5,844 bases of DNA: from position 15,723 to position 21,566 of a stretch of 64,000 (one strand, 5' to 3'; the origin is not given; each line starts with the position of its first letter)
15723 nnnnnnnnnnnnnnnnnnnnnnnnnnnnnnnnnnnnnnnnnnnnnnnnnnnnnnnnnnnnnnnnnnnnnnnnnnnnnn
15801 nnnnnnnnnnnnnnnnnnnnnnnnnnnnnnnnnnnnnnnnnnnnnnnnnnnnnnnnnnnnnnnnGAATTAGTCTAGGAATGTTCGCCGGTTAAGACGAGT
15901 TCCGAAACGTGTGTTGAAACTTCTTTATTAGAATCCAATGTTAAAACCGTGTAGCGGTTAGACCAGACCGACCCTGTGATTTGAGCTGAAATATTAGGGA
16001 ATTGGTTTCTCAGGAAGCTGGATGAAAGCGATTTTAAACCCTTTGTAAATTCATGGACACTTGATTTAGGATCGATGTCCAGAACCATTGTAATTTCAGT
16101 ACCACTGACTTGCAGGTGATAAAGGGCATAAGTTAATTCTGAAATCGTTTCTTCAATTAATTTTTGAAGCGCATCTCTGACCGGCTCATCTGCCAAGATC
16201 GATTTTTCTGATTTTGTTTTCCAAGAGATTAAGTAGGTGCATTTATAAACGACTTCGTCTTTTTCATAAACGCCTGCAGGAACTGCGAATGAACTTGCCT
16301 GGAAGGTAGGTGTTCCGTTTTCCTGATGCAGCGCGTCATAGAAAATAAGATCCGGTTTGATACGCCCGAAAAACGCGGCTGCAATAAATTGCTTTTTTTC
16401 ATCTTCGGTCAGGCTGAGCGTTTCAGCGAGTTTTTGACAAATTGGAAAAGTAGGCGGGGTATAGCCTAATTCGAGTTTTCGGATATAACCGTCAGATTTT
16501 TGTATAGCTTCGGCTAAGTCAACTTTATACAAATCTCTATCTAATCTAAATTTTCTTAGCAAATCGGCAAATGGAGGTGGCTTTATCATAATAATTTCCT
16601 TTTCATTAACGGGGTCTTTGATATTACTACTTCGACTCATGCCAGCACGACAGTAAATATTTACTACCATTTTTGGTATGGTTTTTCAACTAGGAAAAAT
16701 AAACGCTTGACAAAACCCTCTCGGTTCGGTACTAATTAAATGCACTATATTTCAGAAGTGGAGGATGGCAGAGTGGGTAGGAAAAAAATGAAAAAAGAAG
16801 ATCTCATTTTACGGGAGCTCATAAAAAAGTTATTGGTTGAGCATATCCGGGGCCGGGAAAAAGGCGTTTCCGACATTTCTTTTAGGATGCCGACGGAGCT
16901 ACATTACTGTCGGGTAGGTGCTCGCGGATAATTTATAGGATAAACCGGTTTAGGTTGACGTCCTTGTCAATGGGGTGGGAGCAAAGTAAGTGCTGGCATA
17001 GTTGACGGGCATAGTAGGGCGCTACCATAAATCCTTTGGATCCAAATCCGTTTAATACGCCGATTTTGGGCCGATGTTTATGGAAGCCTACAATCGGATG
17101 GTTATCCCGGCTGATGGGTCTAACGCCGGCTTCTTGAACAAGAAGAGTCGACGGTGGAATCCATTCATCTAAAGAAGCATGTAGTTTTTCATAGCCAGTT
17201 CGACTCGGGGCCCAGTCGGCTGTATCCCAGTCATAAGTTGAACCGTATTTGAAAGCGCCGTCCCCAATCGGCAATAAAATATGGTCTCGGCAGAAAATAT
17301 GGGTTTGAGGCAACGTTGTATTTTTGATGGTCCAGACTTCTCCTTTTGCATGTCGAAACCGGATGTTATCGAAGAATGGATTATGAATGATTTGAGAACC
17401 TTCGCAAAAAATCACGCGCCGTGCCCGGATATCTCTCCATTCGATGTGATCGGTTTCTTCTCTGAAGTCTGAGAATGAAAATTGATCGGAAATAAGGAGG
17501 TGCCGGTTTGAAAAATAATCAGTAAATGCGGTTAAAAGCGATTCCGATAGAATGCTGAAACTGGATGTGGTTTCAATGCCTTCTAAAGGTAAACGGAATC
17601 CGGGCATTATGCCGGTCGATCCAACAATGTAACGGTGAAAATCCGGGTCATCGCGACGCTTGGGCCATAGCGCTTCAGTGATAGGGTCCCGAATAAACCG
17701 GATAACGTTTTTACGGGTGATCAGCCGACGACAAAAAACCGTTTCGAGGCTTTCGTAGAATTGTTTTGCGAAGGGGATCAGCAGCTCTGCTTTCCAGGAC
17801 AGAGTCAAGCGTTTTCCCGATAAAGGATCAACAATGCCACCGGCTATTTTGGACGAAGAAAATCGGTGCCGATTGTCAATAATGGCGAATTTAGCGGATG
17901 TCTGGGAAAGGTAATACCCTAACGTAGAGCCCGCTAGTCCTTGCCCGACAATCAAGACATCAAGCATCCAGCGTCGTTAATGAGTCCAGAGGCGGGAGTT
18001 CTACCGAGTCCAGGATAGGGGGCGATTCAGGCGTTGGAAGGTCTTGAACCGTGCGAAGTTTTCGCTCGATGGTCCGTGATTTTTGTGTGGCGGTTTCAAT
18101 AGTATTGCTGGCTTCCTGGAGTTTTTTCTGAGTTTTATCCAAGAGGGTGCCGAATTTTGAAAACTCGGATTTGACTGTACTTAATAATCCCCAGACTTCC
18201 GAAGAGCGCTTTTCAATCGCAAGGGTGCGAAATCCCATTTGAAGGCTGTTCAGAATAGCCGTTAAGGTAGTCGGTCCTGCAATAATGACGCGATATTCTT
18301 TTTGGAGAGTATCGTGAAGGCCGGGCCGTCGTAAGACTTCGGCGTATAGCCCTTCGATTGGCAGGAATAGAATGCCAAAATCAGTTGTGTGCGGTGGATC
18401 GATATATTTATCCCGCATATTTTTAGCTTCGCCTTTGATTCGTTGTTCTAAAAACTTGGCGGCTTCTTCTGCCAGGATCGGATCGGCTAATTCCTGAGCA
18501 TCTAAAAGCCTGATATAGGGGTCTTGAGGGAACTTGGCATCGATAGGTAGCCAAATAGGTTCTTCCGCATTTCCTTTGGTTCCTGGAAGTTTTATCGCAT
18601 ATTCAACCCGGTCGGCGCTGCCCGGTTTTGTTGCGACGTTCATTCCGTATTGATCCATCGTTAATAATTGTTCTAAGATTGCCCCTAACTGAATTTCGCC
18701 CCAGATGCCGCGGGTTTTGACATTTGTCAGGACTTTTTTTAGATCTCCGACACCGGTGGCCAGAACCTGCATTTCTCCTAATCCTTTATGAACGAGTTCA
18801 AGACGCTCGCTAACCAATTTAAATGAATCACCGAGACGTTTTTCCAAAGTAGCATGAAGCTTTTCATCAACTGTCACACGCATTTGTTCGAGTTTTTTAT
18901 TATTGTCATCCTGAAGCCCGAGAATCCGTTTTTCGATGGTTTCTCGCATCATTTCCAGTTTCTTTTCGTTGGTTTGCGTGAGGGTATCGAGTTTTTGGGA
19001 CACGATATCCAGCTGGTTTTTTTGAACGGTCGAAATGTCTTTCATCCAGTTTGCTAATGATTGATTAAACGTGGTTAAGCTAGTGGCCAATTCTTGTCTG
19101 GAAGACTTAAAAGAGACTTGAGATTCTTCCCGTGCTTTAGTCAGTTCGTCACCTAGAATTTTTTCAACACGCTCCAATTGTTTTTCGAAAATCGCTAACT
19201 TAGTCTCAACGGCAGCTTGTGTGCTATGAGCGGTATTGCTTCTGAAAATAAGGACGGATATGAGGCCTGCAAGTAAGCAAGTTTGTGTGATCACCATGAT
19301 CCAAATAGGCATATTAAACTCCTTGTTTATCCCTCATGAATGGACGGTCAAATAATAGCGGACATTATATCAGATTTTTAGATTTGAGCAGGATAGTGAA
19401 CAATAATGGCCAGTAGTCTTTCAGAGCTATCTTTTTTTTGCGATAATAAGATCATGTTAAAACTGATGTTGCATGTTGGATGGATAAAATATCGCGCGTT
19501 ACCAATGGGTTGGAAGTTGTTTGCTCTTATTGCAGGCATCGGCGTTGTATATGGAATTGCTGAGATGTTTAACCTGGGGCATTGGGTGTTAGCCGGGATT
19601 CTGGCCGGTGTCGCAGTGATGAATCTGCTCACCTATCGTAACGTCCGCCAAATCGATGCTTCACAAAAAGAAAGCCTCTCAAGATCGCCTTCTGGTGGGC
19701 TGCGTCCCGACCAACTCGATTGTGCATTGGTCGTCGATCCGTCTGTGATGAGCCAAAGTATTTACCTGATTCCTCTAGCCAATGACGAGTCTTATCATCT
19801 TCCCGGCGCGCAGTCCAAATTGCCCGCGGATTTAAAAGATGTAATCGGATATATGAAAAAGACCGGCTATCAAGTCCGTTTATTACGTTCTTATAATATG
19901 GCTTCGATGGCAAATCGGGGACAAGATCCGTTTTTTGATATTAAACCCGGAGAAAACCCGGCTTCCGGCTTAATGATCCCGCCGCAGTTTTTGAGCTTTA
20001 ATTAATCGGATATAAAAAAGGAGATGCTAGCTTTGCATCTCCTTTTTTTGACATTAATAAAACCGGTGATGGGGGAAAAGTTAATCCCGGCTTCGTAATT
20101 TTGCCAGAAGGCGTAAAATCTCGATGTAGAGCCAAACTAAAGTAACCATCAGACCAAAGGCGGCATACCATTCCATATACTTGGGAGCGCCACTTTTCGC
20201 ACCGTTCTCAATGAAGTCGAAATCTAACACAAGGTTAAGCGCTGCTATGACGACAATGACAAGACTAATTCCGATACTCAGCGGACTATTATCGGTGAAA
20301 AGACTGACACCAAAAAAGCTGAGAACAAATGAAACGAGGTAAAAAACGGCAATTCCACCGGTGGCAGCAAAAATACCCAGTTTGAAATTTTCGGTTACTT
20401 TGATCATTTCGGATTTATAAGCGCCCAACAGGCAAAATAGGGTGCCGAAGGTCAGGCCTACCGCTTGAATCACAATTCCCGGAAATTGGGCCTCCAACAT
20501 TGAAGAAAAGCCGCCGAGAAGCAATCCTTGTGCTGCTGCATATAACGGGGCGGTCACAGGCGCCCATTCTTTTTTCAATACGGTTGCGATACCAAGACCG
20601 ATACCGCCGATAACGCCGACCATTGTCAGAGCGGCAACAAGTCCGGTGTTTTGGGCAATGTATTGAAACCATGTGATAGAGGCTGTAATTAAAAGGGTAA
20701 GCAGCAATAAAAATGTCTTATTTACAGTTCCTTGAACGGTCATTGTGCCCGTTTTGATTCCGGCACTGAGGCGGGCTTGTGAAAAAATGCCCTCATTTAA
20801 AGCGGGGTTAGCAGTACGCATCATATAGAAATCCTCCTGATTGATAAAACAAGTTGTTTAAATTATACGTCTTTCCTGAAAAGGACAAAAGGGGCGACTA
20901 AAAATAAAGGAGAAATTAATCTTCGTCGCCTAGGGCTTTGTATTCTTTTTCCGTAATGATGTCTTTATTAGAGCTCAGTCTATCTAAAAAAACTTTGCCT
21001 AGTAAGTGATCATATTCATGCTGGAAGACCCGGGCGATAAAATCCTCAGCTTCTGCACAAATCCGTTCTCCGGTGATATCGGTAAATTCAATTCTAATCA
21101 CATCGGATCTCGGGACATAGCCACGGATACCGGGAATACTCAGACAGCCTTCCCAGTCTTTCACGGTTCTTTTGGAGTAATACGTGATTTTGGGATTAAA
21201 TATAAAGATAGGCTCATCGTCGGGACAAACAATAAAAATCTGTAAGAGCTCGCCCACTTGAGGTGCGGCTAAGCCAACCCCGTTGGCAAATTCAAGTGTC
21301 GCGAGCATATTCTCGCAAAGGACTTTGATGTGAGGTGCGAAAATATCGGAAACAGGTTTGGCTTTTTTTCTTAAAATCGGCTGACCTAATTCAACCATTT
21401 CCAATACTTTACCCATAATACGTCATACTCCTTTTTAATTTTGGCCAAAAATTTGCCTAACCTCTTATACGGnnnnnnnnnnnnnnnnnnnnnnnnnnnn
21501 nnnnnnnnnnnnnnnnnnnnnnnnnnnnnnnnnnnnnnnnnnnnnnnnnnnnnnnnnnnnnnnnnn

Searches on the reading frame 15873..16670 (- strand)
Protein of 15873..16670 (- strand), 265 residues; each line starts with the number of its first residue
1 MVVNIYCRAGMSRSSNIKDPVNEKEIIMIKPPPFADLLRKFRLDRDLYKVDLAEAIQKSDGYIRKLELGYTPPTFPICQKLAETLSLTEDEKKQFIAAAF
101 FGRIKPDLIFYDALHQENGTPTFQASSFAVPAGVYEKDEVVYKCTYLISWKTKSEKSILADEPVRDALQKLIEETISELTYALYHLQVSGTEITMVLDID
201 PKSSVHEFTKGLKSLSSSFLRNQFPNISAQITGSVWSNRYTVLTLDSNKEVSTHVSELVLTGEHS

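Call 3: search_protein_families(library=pfam, proteins=[window:15873-16670:-], max_evalue=1)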
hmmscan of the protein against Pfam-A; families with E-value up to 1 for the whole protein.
window:15873-16670:- (265 aa): 3 families
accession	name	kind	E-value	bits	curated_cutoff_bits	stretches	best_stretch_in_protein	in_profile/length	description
PF01797.21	Y1_Tnp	-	7.7e-15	55.5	23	1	141-249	2-110/121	Transposase IS200 like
PF01381.28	HTH_3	-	3.8e-08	33.7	23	1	38-91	1-54/55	Helix-turn-helix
PF13560.12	HTH_31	-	0.00013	22.6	27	1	34-92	2-61/64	Helix-turn-helix domain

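Call 4: search_protein_families(library=ncbifam, proteins=[window:15873-16670:-], max_evalue=1)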
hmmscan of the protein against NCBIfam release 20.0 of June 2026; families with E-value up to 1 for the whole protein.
window:15873-16670:- (265 aa): 6 families
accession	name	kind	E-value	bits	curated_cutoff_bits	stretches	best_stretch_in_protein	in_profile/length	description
NF033573.1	transpos_IS200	equivalog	3.1e-16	59.7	55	1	137-248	4-115/126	IS200/IS605 family transposase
NF041951.1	phage_RstR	subfamily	0.00067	19.9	80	1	34-91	3-60/108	RstR family transcriptional repressor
TIGR00270.2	TIGR00270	equivalog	0.0039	17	110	1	33-88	75-130/159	multiprotein bridging factor aMBF1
NF038139.1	Reg_Aceta_RamB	equivalog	0.0095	14.6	700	1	38-87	7-56/465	acetate metabolism transcriptional regulator RamB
NF047646.1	REP_Tyr_transpos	equivalog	0.011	15.6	80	1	144-255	10-124/146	REP-associated tyrosine transposase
TIGR03070.1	couple_hipB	subfamily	0.041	13.8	71.65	1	34-85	3-54/58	type II toxin-antitoxin system Y4mF family antitoxin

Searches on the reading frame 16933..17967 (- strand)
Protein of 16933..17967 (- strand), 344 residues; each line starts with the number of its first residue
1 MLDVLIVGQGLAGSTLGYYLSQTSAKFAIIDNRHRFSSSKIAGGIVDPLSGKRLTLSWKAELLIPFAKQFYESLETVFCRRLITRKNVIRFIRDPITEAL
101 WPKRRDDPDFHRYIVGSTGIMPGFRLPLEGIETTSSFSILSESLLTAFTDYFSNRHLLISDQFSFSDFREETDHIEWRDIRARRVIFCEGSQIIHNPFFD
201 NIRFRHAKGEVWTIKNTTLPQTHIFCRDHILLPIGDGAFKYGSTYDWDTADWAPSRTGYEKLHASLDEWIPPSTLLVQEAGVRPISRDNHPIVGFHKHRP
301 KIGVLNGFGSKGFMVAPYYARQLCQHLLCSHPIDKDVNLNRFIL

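Call 21: search_protein_families(library=pfam, proteins=[window:16933-17967:-], max_evalue=0.001)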
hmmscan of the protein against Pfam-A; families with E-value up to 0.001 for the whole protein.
window:16933-17967:- (344 aa): 1 family
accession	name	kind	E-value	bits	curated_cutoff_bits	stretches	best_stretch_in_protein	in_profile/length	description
PF01266.30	DAO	-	9.4e-22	78.4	27.9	1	3-324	1-351/353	FAD dependent oxidoreductase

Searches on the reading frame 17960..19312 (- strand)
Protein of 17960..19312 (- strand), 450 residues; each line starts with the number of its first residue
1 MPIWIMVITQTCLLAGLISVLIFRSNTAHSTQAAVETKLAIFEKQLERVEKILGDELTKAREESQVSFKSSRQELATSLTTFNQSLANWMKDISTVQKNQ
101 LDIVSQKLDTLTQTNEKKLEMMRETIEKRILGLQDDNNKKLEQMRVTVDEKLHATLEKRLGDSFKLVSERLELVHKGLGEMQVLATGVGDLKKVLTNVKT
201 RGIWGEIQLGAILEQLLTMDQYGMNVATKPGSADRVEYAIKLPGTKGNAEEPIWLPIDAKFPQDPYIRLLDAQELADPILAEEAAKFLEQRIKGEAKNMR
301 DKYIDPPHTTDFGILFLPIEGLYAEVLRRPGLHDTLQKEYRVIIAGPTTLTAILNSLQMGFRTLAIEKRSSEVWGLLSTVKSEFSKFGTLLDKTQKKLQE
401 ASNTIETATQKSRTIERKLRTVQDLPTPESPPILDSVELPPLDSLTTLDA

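Call 21: search_protein_families(library=pfam, proteins=[window:17960-19312:-], max_evalue=0.001)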
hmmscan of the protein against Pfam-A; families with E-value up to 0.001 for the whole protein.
window:17960-19312:- (450 aa): 1 family
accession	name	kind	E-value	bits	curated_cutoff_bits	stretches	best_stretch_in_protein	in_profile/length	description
PF02646.22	RmuC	-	1.2e-72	245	26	1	139-428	1-287/291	RmuC family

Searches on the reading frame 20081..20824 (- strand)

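Call 21: search_protein_families(library=pfam, proteins=[window:20081-20824:-], max_evalue=0.001)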
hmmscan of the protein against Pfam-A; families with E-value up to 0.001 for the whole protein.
window:20081-20824:- (247 aa): 2 families
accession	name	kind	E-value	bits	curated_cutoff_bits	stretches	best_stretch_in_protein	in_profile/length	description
PF12811.12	BaxI_1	-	1e-77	261.3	26.2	1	7-244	2-232/233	Bax inhibitor 1 like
PF01027.25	Bax1-I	-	3.6e-09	37.2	34.1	1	34-240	4-207/207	Inhibitor of apoptosis-promoting Bax1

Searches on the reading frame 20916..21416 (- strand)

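Call 21: search_protein_families(library=pfam, proteins=[window:20916-21416:-], max_evalue=0.001)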
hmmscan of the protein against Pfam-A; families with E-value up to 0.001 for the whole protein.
window:20916-21416:- (166 aa): 1 family
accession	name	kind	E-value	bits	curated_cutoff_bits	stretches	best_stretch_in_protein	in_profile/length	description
PF01327.26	Pep_deformylase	-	1.3e-47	161.7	22.8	1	5-151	2-154/156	Polypeptide deformylase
